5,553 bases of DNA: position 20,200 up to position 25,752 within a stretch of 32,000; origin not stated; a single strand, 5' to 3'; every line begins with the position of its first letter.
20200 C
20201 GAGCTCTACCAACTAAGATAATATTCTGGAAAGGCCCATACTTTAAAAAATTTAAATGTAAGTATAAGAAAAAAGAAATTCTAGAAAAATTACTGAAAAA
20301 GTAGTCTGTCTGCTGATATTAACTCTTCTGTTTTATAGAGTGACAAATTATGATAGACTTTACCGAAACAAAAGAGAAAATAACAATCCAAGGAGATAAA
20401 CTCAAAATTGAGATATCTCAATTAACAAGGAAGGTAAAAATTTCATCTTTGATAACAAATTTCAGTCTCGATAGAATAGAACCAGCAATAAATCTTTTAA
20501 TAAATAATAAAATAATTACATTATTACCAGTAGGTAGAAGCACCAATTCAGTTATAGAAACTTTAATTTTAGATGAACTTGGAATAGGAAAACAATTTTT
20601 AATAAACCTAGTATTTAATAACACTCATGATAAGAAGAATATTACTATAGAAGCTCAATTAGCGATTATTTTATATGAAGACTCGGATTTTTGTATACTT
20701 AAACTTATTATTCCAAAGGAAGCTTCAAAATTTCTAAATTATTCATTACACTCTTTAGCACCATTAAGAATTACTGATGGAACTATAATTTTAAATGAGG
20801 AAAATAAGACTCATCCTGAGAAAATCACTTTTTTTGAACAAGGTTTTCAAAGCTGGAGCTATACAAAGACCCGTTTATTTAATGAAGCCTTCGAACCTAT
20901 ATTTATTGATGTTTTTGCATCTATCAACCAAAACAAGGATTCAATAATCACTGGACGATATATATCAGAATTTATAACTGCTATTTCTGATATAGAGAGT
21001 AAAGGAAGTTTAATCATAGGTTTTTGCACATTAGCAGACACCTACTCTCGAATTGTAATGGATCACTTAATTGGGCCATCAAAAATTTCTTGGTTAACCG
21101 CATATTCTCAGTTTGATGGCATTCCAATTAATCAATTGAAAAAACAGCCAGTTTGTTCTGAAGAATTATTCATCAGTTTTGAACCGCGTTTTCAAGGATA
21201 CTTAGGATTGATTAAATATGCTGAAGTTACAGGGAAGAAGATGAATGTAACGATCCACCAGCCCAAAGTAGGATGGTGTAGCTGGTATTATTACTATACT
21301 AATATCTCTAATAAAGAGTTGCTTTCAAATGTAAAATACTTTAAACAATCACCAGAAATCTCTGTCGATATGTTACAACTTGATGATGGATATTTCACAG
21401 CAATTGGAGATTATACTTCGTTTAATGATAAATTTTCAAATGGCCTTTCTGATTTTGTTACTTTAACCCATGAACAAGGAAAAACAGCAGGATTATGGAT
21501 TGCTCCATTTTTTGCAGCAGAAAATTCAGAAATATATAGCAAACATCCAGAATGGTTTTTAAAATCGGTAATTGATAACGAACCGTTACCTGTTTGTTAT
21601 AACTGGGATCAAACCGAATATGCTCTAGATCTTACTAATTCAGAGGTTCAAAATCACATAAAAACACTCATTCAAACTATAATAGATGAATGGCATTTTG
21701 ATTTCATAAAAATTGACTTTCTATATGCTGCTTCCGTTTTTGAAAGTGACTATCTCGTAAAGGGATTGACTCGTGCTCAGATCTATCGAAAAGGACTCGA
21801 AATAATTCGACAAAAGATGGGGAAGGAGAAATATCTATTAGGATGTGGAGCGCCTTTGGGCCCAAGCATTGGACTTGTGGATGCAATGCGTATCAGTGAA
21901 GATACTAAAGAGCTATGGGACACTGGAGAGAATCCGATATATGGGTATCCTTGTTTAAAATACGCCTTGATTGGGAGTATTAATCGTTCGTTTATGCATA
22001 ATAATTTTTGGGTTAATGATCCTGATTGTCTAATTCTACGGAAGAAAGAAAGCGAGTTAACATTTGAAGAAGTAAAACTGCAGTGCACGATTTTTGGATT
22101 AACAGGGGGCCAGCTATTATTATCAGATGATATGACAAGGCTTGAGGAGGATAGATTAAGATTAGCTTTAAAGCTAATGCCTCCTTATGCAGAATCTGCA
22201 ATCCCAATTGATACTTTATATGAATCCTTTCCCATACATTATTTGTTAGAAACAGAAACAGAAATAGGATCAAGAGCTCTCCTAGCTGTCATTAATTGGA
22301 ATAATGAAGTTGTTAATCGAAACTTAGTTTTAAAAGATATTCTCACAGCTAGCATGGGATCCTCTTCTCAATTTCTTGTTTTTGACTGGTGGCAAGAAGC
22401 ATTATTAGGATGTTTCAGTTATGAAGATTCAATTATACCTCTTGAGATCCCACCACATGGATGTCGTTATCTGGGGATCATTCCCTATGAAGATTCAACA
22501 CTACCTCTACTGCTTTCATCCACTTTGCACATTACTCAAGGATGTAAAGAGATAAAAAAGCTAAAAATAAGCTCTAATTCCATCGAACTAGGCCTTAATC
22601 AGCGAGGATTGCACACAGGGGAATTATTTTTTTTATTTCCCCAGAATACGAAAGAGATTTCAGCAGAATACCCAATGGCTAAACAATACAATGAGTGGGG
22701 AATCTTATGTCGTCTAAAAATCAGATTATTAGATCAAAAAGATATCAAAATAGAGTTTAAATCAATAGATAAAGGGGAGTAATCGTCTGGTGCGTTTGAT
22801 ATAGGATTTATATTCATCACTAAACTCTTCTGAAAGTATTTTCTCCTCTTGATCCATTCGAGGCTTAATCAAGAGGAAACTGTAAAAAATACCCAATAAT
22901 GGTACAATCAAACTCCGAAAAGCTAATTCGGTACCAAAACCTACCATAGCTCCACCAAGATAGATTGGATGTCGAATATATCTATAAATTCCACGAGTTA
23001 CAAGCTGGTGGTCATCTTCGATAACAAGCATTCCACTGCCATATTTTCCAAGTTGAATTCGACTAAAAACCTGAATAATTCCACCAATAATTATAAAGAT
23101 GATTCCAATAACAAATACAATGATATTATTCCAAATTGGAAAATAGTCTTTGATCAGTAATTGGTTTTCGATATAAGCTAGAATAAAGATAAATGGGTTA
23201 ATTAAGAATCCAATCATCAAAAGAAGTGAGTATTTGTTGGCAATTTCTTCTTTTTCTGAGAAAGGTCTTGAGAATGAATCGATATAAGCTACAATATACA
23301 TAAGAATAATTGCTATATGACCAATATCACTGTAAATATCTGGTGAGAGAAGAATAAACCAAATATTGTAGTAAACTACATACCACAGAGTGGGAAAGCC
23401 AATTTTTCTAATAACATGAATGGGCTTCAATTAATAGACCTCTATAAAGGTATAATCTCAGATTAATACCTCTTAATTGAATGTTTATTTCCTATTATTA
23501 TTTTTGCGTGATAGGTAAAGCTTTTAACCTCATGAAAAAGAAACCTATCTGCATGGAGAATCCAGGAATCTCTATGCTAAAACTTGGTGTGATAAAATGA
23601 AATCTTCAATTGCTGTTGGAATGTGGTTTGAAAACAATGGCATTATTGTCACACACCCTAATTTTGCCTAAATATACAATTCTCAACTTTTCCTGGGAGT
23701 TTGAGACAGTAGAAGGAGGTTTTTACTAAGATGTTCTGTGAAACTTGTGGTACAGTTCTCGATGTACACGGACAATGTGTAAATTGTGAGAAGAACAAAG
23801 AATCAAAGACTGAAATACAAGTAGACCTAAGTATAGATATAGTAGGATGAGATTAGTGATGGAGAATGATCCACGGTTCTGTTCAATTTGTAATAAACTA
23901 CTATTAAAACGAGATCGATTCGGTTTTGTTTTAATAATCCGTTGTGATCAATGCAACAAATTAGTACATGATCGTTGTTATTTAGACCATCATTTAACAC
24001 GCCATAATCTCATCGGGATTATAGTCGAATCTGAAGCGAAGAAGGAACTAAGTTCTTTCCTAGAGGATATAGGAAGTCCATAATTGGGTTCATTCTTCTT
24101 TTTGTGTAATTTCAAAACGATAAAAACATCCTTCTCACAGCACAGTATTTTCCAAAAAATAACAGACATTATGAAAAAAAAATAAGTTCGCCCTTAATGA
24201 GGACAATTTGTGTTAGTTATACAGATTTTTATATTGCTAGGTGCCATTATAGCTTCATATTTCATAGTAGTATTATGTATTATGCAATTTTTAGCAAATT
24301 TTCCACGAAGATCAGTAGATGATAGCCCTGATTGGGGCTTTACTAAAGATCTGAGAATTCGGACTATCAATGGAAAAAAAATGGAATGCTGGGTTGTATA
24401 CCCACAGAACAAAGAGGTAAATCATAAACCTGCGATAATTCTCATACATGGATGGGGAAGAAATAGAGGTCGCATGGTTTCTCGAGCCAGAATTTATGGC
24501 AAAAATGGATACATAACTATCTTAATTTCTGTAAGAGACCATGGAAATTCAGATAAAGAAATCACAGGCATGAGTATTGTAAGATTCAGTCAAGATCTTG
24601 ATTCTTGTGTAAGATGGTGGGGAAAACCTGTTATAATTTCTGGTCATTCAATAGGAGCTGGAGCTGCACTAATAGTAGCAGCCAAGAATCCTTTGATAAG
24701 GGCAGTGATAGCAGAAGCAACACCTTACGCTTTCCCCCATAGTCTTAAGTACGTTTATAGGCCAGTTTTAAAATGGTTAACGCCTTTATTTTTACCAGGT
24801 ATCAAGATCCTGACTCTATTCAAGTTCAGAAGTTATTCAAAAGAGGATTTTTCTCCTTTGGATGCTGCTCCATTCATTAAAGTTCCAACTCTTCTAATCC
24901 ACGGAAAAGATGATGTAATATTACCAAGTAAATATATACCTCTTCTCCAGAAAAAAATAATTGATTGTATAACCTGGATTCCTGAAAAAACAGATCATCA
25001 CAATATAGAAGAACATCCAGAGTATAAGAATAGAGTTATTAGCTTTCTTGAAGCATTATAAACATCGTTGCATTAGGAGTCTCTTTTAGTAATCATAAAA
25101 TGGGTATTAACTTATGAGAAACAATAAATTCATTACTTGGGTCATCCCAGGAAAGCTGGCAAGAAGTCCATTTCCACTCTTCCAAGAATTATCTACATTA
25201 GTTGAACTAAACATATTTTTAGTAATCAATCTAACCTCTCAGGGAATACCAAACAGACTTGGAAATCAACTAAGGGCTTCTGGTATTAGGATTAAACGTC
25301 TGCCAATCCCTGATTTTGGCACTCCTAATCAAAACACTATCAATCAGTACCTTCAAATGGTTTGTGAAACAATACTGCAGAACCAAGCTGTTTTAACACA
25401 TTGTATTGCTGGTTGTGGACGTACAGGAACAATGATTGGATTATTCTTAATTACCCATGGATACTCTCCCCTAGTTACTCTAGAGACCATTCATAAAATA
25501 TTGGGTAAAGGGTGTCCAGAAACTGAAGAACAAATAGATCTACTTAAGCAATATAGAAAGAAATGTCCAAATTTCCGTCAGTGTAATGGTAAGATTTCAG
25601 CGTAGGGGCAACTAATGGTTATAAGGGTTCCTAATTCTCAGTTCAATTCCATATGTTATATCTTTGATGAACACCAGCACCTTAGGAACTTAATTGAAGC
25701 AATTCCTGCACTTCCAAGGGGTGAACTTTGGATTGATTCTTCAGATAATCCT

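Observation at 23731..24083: Missed 39-aa Zn-ribbon microprotein translationally coupled to a stand-alone C1/PHD-like finger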

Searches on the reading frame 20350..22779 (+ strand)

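Call 3: search_protein_families(library=pfam, proteins=[window:20350-22779:+], max_evalue=1)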
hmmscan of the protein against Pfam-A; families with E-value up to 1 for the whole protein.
window:20350-22779:+ (810 aa): 4 families
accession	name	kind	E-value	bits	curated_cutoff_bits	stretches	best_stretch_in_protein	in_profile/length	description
PF02065.24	Melibiase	-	1e-17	64.6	27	1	329-457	62-191/347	Melibiase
PF01055.32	Glyco_hydro_31_2nd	-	5e-08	33.1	23.5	1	310-459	14-158/328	Glycosyl hydrolases family 31 TIM-barrel domain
PF13199.12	Glyco_hydro_66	-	0.027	13.5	23.7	1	367-461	165-262/546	Glycosyl hydrolase family 66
PF15003.11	HAUS2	-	0.064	13.4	27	1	602-666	100-165/191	HAUS augmin-like complex subunit 2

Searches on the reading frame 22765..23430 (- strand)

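Call 3: search_protein_families(library=pfam, proteins=[window:22765-23430:-], max_evalue=1)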
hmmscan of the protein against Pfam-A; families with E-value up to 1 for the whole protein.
window:22765-23430:- (222 aa): 5 families
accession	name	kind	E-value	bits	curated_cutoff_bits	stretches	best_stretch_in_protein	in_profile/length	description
PF04140.19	ICMT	-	9e-14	52.1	24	1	110-200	2-94/95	Isoprenylcysteine carboxyl methyltransferase (ICMT) family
PF04191.18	PEMT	-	1.9e-13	51.2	25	1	106-205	3-104/105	Phospholipid methyltransferase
PF06966.17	DUF1295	-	1.7e-05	24.9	20.4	1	106-213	121-234/235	Protein of unknown function (DUF1295)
PF06143.16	Baculo_11_kDa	-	0.7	10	28.4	1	88-119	28-59/84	Baculovirus 11 kDa family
PF03994.20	DUF350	-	0.77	10.3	26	0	39-119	15-91/133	Domain of Unknown Function (DUF350)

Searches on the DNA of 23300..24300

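Call 14: search_rna_families(source=window, start=23300, end=24300, threshold=evalue, max_evalue=10)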
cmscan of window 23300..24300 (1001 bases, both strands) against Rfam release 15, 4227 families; matches with E-value up to 10: 6.
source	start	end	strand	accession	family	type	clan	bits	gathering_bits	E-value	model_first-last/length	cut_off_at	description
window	23407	23481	-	RF02435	SpF41_sRNA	Gene; sRNA;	-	23.8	52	0.37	1-105/105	no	Streptococcus sRNA SpF41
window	23434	23487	-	RF03735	mir-1502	Gene; miRNA;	-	21.1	66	1.6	1-59/59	no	mir-1502 microRNA precursor family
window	24017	24113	+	RF02436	SpF43_sRNA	Gene; sRNA;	-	20.1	70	0.42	1-99/99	no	Streptococcus sRNA SpF43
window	24261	24300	+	RF00951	mir-1302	Gene; miRNA;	-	18.7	62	7.6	1-40/52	3'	mir-1302 microRNA precursor family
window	23894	23945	+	RF00937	mir-653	Gene; miRNA;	-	18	77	1.6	1-78/78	no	mir-653 microRNA precursor family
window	23886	23959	-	RF01443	S_pombe_snR91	Gene; snRNA; snoRNA; HACA-box;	-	15.7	50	8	1-144/144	no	small nucleolar RNA snR91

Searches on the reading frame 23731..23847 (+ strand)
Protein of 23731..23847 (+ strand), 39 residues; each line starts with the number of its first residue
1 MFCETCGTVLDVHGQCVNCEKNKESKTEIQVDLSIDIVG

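Call 3: search_protein_families(library=pfam, proteins=[window:23731-23847:+], max_evalue=1)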
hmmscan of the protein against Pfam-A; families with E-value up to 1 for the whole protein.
window:23731-23847:+ (39 aa): 5 families
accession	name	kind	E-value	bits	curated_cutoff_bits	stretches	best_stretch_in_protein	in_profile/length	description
PF12773.13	DZR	-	0.00083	19.9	27.3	1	2-27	14-38/45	Double zinc ribbon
PF00628.35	PHD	-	0.046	14.2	24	1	1-27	14-38/47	PHD-finger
PF18962.6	Por_Secre_tail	-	0.093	13.5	27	1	8-34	25-51/75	Secretion system C-terminal sorting domain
PF22289.1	DmmA-like_C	-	0.21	12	27.4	0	2-13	20-31/44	Dimethylamine monooxygenase subunit DmmA-like, C-terminal domain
PF16641.10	CLIP1_ZNF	-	0.26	11.7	25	0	1-7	2-8/17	CLIP1 zinc knuckle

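Call 86: search_protein_families(library=padloc, proteins=[window:23731-23847:+], max_evalue=1)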
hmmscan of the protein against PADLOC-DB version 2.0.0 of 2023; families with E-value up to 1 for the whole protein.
window:23731-23847:+ (39 aa): 0 families

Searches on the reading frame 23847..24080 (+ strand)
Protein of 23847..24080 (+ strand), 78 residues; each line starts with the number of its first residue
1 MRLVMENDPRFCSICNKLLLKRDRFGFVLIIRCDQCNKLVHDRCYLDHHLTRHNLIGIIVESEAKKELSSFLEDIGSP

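Call 3: search_protein_families(library=pfam, proteins=[window:23847-24080:+], max_evalue=1)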
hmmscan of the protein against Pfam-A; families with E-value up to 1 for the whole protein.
window:23847-24080:+ (78 aa): 12 families
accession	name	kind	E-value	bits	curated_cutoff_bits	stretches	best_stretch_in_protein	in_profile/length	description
PF00130.28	C1_1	-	9.7e-07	29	26.5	1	8-47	10-45/53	Phorbol esters/diacylglycerol binding domain (C1 domain)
PF00628.35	PHD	-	0.00033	21.1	24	1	12-45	1-28/47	PHD-finger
PF13901.12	RH_dom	-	0.0057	17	28.1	1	10-47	156-192/206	Rubicon Homology Domain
PF13831.12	PHD_2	-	0.007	16.2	28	1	29-45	3-19/36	PHD-finger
PF12773.13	DZR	-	0.014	16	27.3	1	5-43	8-37/45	Double zinc ribbon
PF06467.20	zf-FCS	-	0.095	13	22.4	0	32-46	6-17/39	MYM-type Zinc finger with FCS sequence motif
PF02150.21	Zn_ribbon_RPB9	-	0.12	12.7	25.2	1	10-36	2-27/36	RNA polymerases M/15 Kd subunit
PF01780.25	Ribosomal_L37ae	-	0.18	12.3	21.9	1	10-45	34-66/85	Ribosomal L37ae protein family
PF25412.1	zf-C2H2_ZNF592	-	0.23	11.8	27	1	32-57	8-35/45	ZNF592-like C2H2 zinc finger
PF22586.1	ANCHR-like_BBOX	-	0.28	11.7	27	0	11-50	1-30/39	ANCHR-like B-box zinc-binding domain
PF08746.17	zf-RING-like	-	0.42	11.2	26.6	1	31-49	12-32/43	RING-like domain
PF03107.22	C1_2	-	0.94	10.3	26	1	3-44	9-47/48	C1 domain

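Call 13: find_homologous_proteins(query=window:23859-24080:+, max_evalue=0.01)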
Query window:23859-24080:+ (74 aa): 2 proteins with E <= 0.01 among 3 candidates. Only proteins of 40 to 130 residues were searched: fused or split forms outside these lengths cannot appear, so this answer is no evidence that the protein stands alone or is whole; lengths 'longer' or 'shorter' looks for them.
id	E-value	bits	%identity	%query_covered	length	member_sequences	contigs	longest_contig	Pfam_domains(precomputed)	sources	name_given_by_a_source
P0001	7.5e-44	165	100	100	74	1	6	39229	PF00130.29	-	-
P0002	3.2e-23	99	68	85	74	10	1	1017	-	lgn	-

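Call 86: search_protein_families(library=padloc, proteins=[window:23859-24080:+], max_evalue=1)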
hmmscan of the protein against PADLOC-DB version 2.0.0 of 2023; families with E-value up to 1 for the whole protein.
window:23859-24080:+ (74 aa): 0 families

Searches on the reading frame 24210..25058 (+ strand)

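Call 3: search_protein_families(library=pfam, proteins=[window:24210-25058:+], max_evalue=1)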
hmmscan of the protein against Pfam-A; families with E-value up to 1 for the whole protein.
window:24210-25058:+ (283 aa): 12 families
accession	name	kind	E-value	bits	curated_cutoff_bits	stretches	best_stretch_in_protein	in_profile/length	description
PF12146.15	Hydrolase_4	-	4.2e-12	46.3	27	1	72-200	3-139/239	Serine aminopeptidase, S33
PF00561.26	Abhydrolase_1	-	1.6e-09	38.3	25.8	2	74-176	1-109/245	alpha/beta hydrolase fold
PF12697.13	Abhydrolase_6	-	1.6e-06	29.4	26.3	1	76-222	1-164/217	Alpha/beta hydrolase family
PF05448.18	AXE1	-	2.5e-06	26.9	21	1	47-117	58-126/321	Acetyl xylan esterase (AXE1)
PF02230.22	Abhydrolase_2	-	0.00026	21.3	23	1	224-265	156-193/217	Phospholipase/Carboxylesterase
PF12740.14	PETase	-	0.0011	18.9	28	1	141-183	127-168/263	PET hydrolase-like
PF02129.25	Peptidase_S15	-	0.0033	17.6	23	1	55-172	2-129/262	X-Pro dipeptidyl-peptidase (S15 family)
PF02273.21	Acyl_transf_2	-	0.016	14.9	20.3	1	50-137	7-95/294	Acyl transferase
PF01764.32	Lipase_3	-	0.17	12.2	22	1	141-158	65-82/140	Lipase (class 3)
PF01738.24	DLH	-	0.18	11.8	21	0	215-251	134-170/217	Dienelactone hydrolase family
PF20434.5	BD-FAE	-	0.18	11.7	26.8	0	64-109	5-56/215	BD-FAE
PF00756.26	Esterase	-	0.2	11.8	22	0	141-161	117-137/251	Putative esterase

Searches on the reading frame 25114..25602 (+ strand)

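Call 3: search_protein_families(library=pfam, proteins=[window:25114-25602:+], max_evalue=1)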
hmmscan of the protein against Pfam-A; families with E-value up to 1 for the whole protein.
window:25114-25602:+ (163 aa): 10 families
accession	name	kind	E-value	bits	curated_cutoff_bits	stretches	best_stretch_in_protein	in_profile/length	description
PF22785.1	Tc-R-P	-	4e-18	66.3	27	1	24-116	14-105/106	Polymorphic toxin system, DSP-PTPase phosphatase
PF22784.1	PTP-SAK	-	2.8e-17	63.6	27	1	5-150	2-142/153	Swiss Army Knife protein, DSP-PTPase phosphatase domain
PF00782.25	DSPc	-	6e-10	39.5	33.5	1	27-115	12-98/133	Dual specificity phosphatase, catalytic domain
PF22741.1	PTP-NADK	-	9e-09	35.4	27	1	47-118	66-137/163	DSP-PTPase phosphatase fused to NAD+ Kinase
PF14566.11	PTPlike_phytase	-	6.7e-08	33.2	27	1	57-108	101-151/158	Inositol hexakisphosphate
PF00102.32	Y_phosphatase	-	7.2e-05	23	20.9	1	66-114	143-193/234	Protein-tyrosine phosphatase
PF05706.17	CDKN3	-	0.00026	21.1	20.7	1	40-109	84-152/168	Cyclin-dependent kinase inhibitor 3 (CDKN3)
PF13350.11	Y_phosphatase3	-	0.0005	20.6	22.2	1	79-116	117-154/240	Tyrosine phosphatase family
PF03162.18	Y_phosphatase2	-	0.00052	20.1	27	1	14-110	13-111/165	Tyrosine phosphatase family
PF00291.31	PALP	-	0.19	11.5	35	1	64-114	130-178/295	Pyridoxal-phosphate dependent enzyme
